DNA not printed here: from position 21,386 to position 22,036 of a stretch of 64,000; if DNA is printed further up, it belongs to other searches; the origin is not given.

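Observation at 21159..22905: Four tightly packed co-oriented genes of unknown function upstream of the GIY-YIG gene: candidate uncharacterised conflict module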

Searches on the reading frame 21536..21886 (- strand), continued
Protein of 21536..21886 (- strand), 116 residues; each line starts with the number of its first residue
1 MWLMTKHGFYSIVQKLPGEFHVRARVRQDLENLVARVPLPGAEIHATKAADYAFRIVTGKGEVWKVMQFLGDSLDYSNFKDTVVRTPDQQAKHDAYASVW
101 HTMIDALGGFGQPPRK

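Call 41: search_protein_families(library=pfam, max_evalue=0.01, proteins=[P0221, P0239, P0260, P0214, P0179, P0189, P0226, P0249, P0284, P0190])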
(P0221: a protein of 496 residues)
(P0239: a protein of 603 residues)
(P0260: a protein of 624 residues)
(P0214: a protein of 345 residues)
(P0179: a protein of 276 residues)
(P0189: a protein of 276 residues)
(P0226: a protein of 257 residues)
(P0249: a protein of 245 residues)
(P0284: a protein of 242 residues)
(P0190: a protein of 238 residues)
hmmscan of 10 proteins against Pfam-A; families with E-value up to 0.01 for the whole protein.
P0221 (496 aa): 0 families

P0239 (603 aa): 14 families
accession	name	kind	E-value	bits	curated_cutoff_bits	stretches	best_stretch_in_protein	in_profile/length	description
PF13371.12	TPR_9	-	8.6e-10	38.9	35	2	180-242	4-66/73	Tetratricopeptide repeat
PF13428.12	TPR_14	-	7.8e-09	35.8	23.5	0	205-246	1-42/44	Tetratricopeptide repeat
PF13432.12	TPR_16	-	1.8e-08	35.1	32.7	1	142-205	2-65/65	Tetratricopeptide repeat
PF13414.12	TPR_11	-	2.2e-08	34.1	26.8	1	178-210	1-33/42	TPR repeat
PF14559.12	TPR_19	-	5.2e-07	30.3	25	1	183-240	3-60/68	Tetratricopeptide repeat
PF07719.23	TPR_2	-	8.9e-07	29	27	0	174-204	4-34/34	Tetratricopeptide repeat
PF12895.13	ANAPC3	-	7.4e-05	23.4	27.2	0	175-229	27-80/82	Anaphase-promoting complex, cyclosome, subunit 3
PF13181.12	TPR_8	-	0.00099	19.5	25.7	0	174-203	4-33/34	Tetratricopeptide repeat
PF07179.17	SseB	-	0.001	19.7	21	1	363-481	14-122/124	SseB protein N-terminal domain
PF00515.34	TPR_1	-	0.0014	18.8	27.8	0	174-204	4-34/34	Tetratricopeptide repeat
PF14561.12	TPR_20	-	0.0018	19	25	0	187-237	4-54/90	Tetratricopeptide repeat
PF07721.20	TPR_4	-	0.0032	18.4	27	0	143-160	7-24/26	Tetratricopeptide repeat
PF23914.1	TPR_CcmH_CycH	-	0.0077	16.5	42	0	180-247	59-129/158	Cytochrome c-type biogenesis protein H TPR domain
PF12569.14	NatA_aux_su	-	0.0099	15.3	33.3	0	66-196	129-251/515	N-terminal acetyltransferase A, auxiliary subunit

P0260 (624 aa): 13 families
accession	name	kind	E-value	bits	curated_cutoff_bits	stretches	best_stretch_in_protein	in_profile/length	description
PF07719.23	TPR_2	-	3.2e-13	49.1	27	1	216-247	2-33/34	Tetratricopeptide repeat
PF13181.12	TPR_8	-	1.5e-10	40.8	25.7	1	216-247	2-33/34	Tetratricopeptide repeat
PF00515.34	TPR_1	-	1.9e-08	34.2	27.8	1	220-248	6-34/34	Tetratricopeptide repeat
PF13414.12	TPR_11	-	6.7e-08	32.5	26.8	0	192-224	5-37/42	TPR repeat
PF07721.20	TPR_4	-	1.6e-07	31.7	27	0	216-240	2-26/26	Tetratricopeptide repeat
PF13432.12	TPR_16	-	1.9e-07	31.9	32.7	2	153-214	3-64/65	Tetratricopeptide repeat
PF13428.12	TPR_14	-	4.5e-07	30.4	23.5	0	216-247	2-33/44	Tetratricopeptide repeat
PF13371.12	TPR_9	-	1.4e-06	28.7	35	1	193-247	7-61/73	Tetratricopeptide repeat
PF07179.17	SseB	-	7.2e-06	26.7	21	1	372-492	15-122/124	SseB protein N-terminal domain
PF14559.12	TPR_19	-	8.1e-06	26.5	25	1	194-247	4-57/68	Tetratricopeptide repeat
PF13431.12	TPR_17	-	5.7e-05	23.5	24.4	0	204-235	2-33/34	Tetratricopeptide repeat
PF13424.12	TPR_12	-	0.00029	21.4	30.1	0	147-172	45-70/77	Tetratricopeptide repeat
PF13174.12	TPR_6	-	0.00098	20.1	26.3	0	216-247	1-32/33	Tetratricopeptide repeat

P0214 (345 aa): 3 families
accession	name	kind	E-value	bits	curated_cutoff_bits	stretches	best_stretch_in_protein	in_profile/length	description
PF15777.11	Anti-TRAP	-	0.0028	18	32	1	142-179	6-43/59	Tryptophan RNA-binding attenuator protein inhibitory protein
PF17302.8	DUF5351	-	0.0052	17.5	27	1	148-177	1-28/29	Family of unknown function (DUF5351)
PF00684.25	DnaJ_CXXCXGXG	-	0.0092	16.7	32.7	1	146-178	16-53/65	DnaJ central domain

P0179 (276 aa): 1 family
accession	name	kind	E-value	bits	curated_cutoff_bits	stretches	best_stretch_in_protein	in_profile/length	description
PF20118.4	DUF6508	-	3.6e-33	114.6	23.6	1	141-270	2-127/129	Family of unknown function (DUF6508)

P0189 (276 aa): 0 families

P0226 (257 aa): 0 families

P0249 (245 aa): 0 families

P0284 (242 aa): 0 families

P0190 (238 aa): 0 families

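Call 48: search_protein_families(library=pfam, max_evalue=0.05, proteins=[L001:9684-9986:+, L005:10637-11371:+])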
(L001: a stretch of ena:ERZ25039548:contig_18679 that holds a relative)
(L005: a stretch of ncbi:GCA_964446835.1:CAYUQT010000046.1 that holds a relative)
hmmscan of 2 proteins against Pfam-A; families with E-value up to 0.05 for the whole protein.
L001:9684-9986:+ (100 aa): 0 families

L005:10637-11371:+ (244 aa): 0 families

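Call 54: fold_search(model_id=the predicted structure, library=viral)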
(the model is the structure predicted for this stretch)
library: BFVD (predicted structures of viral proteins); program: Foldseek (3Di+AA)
matches with E <= 10: 711; with E <= 0.001: 2
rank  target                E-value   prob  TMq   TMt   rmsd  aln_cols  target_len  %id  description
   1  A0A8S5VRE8            1.0e-06  1.00  0.69  0.60   3.1       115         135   40  (no name in the UniProt tables at hand)
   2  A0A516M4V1            8.9e-06  1.00  0.70  0.57   3.5       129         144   24  (no name in the UniProt tables at hand)
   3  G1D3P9                2.6e-02  0.72  0.31  0.24  11.3       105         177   11  HNH endonuclease [Mycobacterium phage LittleE]
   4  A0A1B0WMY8            3.1e-02  0.77  0.34  0.18  11.9       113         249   10  (no name in the UniProt tables at hand)
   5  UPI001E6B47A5         3.5e-02  0.91  0.37  0.37   4.5        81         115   11  (no name look-up for this kind of identifier)
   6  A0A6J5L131            4.2e-02  0.82  0.37  0.26   7.6       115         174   13  Uncharacterized protein [uncultured Caudovirales phage]
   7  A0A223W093            4.5e-02  0.47  0.32  0.18  14.6       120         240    9  Uncharacterized protein [Agrobacterium phage Atu_ph07]
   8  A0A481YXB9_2          6.6e-02  0.60  0.39  0.08  12.6       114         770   10  DNA polymerase [Marseillevirus LCMAC201]
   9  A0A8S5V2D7            7.5e-02  0.69  0.34  0.21   8.6        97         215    9  LAGLIDADG DNA endonuclease family [CrAss-like virus sp. ctelJ1]
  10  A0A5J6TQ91            8.5e-02  0.99  0.48  0.48   4.8        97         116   13  (no name in the UniProt tables at hand)
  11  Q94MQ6                1.0e-01  0.44  0.31  0.18   9.6       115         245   13  p63 [Myxococcus phage Mx8]
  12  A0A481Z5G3            1.2e-01  0.63  0.39  0.14  11.3       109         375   14  Uncharacterized protein [Pithovirus LCPAC202]
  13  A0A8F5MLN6            1.2e-01  0.51  0.32  0.30  12.0        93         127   14  Uncharacterized protein [Microvirus mar42]
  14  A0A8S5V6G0            1.2e-01  0.35  0.33  0.14  11.5       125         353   11  Repressor domain protein [Myoviridae sp. ctRci5]
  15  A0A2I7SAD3            1.3e-01  0.84  0.35  0.57   3.3        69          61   16  (no name in the UniProt tables at hand)
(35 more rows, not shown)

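Call 55: search_dna_similar(query=window:21536-21886:-, collection=phages, mode=protein, max_evalue=0.001, max_rows=25)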
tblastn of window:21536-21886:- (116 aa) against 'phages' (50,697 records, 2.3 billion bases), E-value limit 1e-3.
Records with a match: 9; places in all: 9; records where one place covers at least 80% of the query: 9.
Best place of each record, by identity: <60% 9.
By first word of the organism name: Pseudomonas 3; Actinomycetia 1; Escherichia 1; Enterobacter 1; Yersinia 1; Aeromonas 1; Morganella 1.
By host as written in the record: Pseudomonas putida 2; Actinomycetia bacterium 1; Pseudomonas syringae 7C 1; Escherichia coli 1; Enterobacter sp. 1; Yersinia enterocolitica serotype O:8 1; Aeromonas hydrophila 1; Morganella sp. 1.
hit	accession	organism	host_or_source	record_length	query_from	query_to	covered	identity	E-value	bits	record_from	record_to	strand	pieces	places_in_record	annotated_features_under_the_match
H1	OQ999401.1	Actinomycetia phage DSL-LC01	Actinomycetia bacterium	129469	1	116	100%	34.7%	1e-9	59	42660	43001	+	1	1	hypothetical protein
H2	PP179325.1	Pseudomonas phage Touem01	Pseudomonas syringae 7C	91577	1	115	99%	34.2%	3e-9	59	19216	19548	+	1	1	hypothetical protein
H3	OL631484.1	Escherichia phage ECML-606-1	Escherichia coli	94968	1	103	89%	34.0%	1e-6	51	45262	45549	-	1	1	hypothetical protein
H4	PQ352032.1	Enterobacter phage phiT5282EW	Enterobacter sp.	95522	1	103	89%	33.0%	1e-5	48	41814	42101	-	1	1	hypothetical protein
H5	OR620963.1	Yersinia phage fHe-Yen8-01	Yersinia enterocolitica serotype O:8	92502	1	103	89%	32.0%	9e-6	48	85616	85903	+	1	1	hypothetical protein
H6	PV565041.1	Pseudomonas phage Jeremy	Pseudomonas putida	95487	1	105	91%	30.8%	6e-9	57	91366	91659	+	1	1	hypothetical protein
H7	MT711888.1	Pseudomonas phage Dolphis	Pseudomonas putida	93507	1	103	89%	30.5%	8e-8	54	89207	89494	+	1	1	hypothetical protein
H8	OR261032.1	Aeromonas phage ST4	Aeromonas hydrophila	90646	1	103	89%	30.5%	1e-4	45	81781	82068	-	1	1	hypothetical protein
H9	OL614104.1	Morganella phage Mecenats66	Morganella sp.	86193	1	103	89%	30.1%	2e-6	50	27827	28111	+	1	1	hypothetical protein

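Call 56: search_dna_similar(query=window:21536-21886:-, collection=plasmids, mode=protein, max_evalue=0.001, max_rows=25)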
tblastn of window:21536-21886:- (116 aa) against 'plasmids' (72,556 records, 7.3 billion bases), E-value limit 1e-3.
Records with a match: 8; places in all: 8; records where one place covers at least 80% of the query: 8.
Best place of each record, by identity: <60% 8.
By first word of the organism name: Rhodothermus 2; Burkholderia 2; Bradyrhizobium 1; Pseudomonas 1; Aeromonas 1; Sphaerotilus 1.
By predicted mobility (MOB-suite, as given by PLSDB): non-mobilizable 5; conjugative 3.
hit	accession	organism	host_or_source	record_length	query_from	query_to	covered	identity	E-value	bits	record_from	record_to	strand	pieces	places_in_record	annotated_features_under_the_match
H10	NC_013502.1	Rhodothermus marinus DSM 4252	-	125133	1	104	90%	38.7%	2e-12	69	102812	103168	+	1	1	hypothetical protein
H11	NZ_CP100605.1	Bradyrhizobium sp. Ash2021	-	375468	1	114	98%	34.5%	6e-11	65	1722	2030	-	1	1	hypothetical protein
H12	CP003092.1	Burkholderia sp. YI23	-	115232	1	103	89%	37.4%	8e-9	59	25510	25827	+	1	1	hypothetical protein | ADP-ribosylglycohydrolase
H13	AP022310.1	Burkholderia sp. SFA1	-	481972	1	103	89%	37.4%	8e-9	59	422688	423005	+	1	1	hypothetical protein | draG: ADP-ribosylglycohydrolase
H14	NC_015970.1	Rhodothermus marinus SG0.5JP17-172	-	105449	1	104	90%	37.0%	5e-11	65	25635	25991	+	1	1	hypothetical protein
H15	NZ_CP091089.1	Pseudomonas juntendi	Homo sapiens,urine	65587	1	103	89%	36.8%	7e-9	59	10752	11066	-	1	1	hypothetical protein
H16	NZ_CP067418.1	Aeromonas media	cell culture,water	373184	1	113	97%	33.3%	1e-7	56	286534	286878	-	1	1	NUDIX domain-containing protein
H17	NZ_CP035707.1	Sphaerotilus sulfidivorans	cell culture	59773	1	103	89%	35.5%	2e-8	58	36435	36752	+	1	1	hypothetical protein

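Call 57: get_annotated_region(hit=H16, flank=5000)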
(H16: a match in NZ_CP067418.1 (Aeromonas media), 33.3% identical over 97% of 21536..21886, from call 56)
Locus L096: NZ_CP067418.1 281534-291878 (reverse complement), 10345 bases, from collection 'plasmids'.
description: Aeromonas media strain E31 plasmid pE31A, complete sequence
organism: Aeromonas media (NCBI taxid 651)
taxonomy: Bacteria; Pseudomonadota; Gammaproteobacteria; Aeromonadales; Aeromonadaceae; Aeromonas; Aeromonas media
host: -; source: cell culture,water; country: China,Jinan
typing (MOB-suite, as given by PLSDB): non-mobilizable; replicon IncU
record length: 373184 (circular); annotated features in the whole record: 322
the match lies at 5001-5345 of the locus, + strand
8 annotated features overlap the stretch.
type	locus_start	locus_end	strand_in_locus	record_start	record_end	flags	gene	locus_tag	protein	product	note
CDS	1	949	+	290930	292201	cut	-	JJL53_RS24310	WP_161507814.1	transposase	GO:0006313 - DNA transposition [Evidence IEA]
CDS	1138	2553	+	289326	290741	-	-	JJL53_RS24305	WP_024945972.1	DUF6880 family protein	-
CDS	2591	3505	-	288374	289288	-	-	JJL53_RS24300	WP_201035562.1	WYL domain-containing protein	-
CDS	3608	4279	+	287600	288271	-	-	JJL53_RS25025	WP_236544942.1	ADP-ribosylglycohydrolase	-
CDS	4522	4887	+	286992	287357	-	-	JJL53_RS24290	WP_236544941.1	hypothetical protein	-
CDS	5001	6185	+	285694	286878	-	-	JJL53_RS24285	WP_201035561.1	NUDIX domain-containing protein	-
CDS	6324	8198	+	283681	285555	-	-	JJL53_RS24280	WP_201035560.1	DUF262 domain-containing protein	-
CDS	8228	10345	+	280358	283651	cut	-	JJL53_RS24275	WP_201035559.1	SNF2-related protein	-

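Call 58: get_annotated_region(hit=H13, flank=5000)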
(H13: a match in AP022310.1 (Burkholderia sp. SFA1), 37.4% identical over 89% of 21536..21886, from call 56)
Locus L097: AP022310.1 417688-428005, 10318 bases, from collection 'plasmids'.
description: Burkholderia sp. SFA1 plasmid BSFA1_p2 DNA, complete genome
organism: Burkholderia sp. SFA1 (NCBI taxid 341178)
taxonomy: Bacteria; Pseudomonadota; Betaproteobacteria; Burkholderiales; Burkholderiaceae; Burkholderia; Burkholderia sp. SFA1
host: -; source: -; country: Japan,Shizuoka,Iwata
typing (MOB-suite, as given by PLSDB): conjugative; replicon rep_cluster_1100,rep_cluster_219; relaxase MOBF; mating-pair formation MPF_F
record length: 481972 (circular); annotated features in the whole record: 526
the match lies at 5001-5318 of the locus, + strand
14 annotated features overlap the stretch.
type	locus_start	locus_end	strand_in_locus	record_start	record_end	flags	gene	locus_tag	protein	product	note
CDS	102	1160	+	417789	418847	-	-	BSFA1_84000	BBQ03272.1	hypothetical protein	-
CDS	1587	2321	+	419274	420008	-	-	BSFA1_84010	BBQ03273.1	hypothetical protein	-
CDS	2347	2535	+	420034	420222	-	-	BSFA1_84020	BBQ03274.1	hypothetical protein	-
CDS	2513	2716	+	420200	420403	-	-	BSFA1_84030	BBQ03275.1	hypothetical protein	-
CDS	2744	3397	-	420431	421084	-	-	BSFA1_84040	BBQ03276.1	NUDIX hydrolase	-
CDS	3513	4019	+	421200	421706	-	-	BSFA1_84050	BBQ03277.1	hypothetical protein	-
CDS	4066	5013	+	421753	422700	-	draG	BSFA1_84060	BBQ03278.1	ADP-ribosylglycohydrolase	-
CDS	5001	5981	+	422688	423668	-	-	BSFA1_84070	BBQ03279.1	hypothetical protein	-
CDS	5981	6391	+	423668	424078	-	-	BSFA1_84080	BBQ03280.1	hypothetical protein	-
CDS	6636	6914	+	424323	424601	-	hupB_4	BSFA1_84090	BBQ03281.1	DNA-binding protein HU-alpha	-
CDS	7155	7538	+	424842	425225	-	-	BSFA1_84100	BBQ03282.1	hypothetical protein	-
CDS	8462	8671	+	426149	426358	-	-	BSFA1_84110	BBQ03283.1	hypothetical protein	-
CDS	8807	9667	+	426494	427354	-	-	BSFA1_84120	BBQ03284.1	hypothetical protein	-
CDS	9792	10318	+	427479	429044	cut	-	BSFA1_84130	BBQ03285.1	hypothetical protein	-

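Call 59: get_annotated_region(hit=H3, flank=4000)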
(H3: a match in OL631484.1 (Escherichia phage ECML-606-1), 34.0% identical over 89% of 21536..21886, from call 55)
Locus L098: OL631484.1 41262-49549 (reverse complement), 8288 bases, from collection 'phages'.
description: Escherichia phage ECML-606-1, complete genome.
organism: Escherichia phage ECML-606-1 (NCBI taxid 2910940)
taxonomy: Viruses; Duplodnaviria; Heunggongvirae; Uroviricota; Caudoviricetes
host: Escherichia coli; source: -; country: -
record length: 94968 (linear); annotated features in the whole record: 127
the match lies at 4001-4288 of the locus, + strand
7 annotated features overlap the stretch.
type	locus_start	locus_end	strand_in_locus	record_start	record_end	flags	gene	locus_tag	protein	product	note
CDS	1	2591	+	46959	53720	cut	-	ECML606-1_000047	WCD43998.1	hypothetical protein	-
CDS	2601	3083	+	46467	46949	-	-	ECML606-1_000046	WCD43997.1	hypothetical protein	-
CDS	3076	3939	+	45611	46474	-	-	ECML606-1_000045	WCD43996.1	hypothetical protein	-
CDS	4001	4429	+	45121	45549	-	-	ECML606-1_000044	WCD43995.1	hypothetical protein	-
CDS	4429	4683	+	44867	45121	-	-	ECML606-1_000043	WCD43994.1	hypothetical protein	-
CDS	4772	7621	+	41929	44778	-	-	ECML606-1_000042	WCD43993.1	hypothetical protein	-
CDS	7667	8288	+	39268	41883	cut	-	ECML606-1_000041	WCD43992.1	hypothetical protein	-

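Call 65: search_protein_families(library=pfam, alignment_id=A4, max_evalue=0.0001)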
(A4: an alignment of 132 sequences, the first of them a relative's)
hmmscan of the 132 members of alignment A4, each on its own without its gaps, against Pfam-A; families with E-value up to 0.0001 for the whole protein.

A. member 1, L005:7392-9932:+ (846 aa): 2 families
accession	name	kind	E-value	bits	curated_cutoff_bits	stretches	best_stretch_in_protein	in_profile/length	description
PF02638.21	GHL10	-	3.9e-23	82.5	27.9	1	530-782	22-278/311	Glycosyl hydrolase-like 10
PF13200.12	DUF4015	-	3e-08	33.6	27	1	618-768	105-229/313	Putative glycosyl hydrolase domain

B. families by the number of members that match (of 132 scanned): 103 families (the first 25 are shown)
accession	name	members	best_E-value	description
PF13280.12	WYL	4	3e-17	WYL domain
PF25583.1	WCX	3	1.9e-19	WCX domain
PF22784.1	PTP-SAK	3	2.1e-13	Swiss Army Knife protein, DSP-PTPase phosphatase domain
PF22785.1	Tc-R-P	3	3.6e-11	Polymorphic toxin system, DSP-PTPase phosphatase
PF05706.17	CDKN3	3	4.3e-07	Cyclin-dependent kinase inhibitor 3 (CDKN3)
PF20208.3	ARPP-1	2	4e-56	ARG and Rhodanese-Phosphatase-superfamily-associated Protein domain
PF13472.12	Lipase_GDSL_2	2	2.3e-23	GDSL-like Lipase/Acylhydrolase family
PF00188.32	CAP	2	7.4e-18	Cysteine-rich secretory protein family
PF03372.29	Exo_endo_phos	2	9.6e-09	Endonuclease/Exonuclease/phosphatase family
PF22741.1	PTP-NADK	2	1.6e-05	DSP-PTPase phosphatase fused to NAD+ Kinase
PF03747.19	ADP_ribosyl_GH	1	5.5e-83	ADP-ribosylglycohydrolase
PF13507.12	GATase_5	1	2.1e-74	CobB/CobQ-like glutamine amidotransferase domain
PF02540.23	NAD_synthase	1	6.9e-63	NAD synthase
PF02096.25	60KD_IMP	1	8.1e-62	60Kd inner membrane protein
PF02580.21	Tyr_Deacylase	1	2.1e-56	D-Tyr-tRNA(Tyr) deacylase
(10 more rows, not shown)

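Call 74: search_protein_families(library=pfam, max_evalue=0.01, proteins=[L096:5001-6185:+, L096:4522-4887:+, L097:5001-5981:+, L097:3513-4019:+, L097:5981-6391:+, L032:6510-7454:+, L028:8786-9478:+, L044:4870-7593:+, L098:4001-4429:+, L098:3076-3939:+])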
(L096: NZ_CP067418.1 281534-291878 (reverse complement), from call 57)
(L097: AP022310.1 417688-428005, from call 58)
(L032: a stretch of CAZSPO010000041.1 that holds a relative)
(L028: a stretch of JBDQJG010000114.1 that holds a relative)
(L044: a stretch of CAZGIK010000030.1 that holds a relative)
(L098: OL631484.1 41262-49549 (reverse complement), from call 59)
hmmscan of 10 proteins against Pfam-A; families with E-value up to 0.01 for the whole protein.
L096:5001-6185:+ (394 aa): 1 family
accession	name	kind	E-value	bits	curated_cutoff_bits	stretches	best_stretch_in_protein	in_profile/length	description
PF00293.34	NUDIX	-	3.5e-15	56.6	21.1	1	135-242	3-120/134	NUDIX domain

L096:4522-4887:+ (121 aa): 0 families

L097:5001-5981:+ (326 aa): 1 family
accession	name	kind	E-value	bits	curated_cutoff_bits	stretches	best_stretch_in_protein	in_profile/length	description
PF00293.34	NUDIX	-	2.8e-09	37.5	21.1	1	202-319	2-132/134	NUDIX domain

L097:3513-4019:+ (168 aa): 1 family
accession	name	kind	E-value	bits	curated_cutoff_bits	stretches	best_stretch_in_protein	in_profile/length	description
PF10722.14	YbjN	-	2.7e-05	24.9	22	1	12-124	2-118/126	Putative bacterial sensory transduction regulator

L097:5981-6391:+ (136 aa): 0 families

L032:6510-7454:+ (314 aa): 1 family
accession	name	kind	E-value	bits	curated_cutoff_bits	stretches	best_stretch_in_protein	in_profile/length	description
PF20208.3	ARPP-1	-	2.8e-53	181.6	27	1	17-296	7-287/297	ARG and Rhodanese-Phosphatase-superfamily-associated Protein domain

L028:8786-9478:+ (230 aa): 2 families
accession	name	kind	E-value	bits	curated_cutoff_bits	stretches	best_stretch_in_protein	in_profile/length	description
PF00092.34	VWA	-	0.0033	18.1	23.8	1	16-170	2-151/174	von Willebrand factor type A domain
PF13519.12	VWA_2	-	0.0042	18.1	27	0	17-64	2-51/107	von Willebrand factor type A domain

L044:4870-7593:+ (907 aa): 0 families

L098:4001-4429:+ (142 aa): 0 families

L098:3076-3939:+ (287 aa): 1 family
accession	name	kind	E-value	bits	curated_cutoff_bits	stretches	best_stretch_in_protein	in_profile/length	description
PF00293.34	NUDIX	-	2.6e-12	47.3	21.1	1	161-271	2-125/134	NUDIX domain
